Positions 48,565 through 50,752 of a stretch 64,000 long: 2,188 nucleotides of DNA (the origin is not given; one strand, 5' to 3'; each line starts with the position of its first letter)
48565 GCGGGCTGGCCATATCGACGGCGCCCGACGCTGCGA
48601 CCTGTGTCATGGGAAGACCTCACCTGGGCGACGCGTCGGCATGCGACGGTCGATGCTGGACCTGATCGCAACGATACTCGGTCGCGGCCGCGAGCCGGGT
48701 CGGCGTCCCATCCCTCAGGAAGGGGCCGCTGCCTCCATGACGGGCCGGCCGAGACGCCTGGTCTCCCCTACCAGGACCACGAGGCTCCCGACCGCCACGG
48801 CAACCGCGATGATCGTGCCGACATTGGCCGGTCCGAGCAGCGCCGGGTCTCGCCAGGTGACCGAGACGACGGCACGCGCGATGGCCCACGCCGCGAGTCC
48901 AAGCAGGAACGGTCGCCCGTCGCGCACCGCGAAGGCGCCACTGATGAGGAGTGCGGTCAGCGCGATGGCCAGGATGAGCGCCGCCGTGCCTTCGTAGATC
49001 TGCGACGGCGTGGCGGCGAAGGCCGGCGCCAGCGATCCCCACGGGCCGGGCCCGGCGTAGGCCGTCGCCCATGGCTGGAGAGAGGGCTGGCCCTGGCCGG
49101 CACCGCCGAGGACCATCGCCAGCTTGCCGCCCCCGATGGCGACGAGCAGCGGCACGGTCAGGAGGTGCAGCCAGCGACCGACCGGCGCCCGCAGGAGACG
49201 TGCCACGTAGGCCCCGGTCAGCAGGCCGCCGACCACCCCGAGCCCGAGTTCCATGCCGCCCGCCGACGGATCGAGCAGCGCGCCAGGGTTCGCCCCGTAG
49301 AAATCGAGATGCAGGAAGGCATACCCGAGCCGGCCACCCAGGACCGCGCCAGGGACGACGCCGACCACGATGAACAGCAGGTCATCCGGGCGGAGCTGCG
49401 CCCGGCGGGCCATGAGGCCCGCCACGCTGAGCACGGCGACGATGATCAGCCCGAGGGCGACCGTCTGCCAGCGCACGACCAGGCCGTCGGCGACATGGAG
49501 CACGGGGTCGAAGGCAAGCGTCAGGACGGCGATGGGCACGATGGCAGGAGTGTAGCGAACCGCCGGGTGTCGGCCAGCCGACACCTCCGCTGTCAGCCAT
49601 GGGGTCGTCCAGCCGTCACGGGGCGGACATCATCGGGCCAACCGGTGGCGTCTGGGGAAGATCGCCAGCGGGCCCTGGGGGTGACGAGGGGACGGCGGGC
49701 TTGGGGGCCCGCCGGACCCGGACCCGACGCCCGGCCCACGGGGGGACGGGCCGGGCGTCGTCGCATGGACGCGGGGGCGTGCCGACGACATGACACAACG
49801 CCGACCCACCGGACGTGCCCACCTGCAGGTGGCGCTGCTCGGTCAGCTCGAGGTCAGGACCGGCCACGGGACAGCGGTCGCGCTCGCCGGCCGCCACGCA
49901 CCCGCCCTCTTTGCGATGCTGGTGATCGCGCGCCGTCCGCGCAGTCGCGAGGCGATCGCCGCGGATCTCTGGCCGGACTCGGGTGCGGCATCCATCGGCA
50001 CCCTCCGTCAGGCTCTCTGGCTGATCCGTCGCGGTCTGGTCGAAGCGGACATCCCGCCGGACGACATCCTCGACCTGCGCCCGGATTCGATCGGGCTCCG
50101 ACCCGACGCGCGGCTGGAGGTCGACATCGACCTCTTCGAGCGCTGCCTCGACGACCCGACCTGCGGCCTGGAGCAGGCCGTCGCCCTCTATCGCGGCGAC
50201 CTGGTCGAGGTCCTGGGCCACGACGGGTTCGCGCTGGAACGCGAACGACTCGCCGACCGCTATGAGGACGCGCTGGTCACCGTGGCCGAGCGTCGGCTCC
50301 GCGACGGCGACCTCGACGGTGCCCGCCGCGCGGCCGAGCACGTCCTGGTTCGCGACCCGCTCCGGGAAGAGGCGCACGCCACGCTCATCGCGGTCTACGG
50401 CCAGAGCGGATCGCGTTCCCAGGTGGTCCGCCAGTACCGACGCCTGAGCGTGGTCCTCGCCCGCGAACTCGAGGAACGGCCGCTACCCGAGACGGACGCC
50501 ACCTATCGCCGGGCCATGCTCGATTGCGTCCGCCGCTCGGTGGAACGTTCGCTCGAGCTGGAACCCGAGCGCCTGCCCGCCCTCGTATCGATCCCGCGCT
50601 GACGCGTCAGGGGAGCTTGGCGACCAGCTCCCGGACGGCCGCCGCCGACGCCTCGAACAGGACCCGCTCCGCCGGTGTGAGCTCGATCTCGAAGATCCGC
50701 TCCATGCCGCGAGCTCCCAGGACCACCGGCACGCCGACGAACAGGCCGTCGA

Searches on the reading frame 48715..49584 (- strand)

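Call 57: search_protein_families(library=pfam, proteins=[window:48715-49584:-], max_evalue=0.00001)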
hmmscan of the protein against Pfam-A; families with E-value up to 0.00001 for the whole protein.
window:48715-49584:- (289 aa): 1 family
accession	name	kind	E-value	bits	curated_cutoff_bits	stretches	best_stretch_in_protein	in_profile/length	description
PF01790.23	LGT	-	1e-18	68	24.9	1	34-272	8-239/240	Prolipoprotein diacylglyceryl transferase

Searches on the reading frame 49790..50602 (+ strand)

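Call 57: search_protein_families(library=pfam, proteins=[window:49790-50602:+], max_evalue=0.00001)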
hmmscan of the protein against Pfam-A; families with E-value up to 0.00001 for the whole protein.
window:49790-50602:+ (270 aa): 1 family
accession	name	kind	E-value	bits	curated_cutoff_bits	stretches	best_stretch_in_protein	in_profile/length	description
PF03704.23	BTAD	-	2.2e-14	54.5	22.1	1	127-240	29-143/146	Bacterial transcriptional activator domain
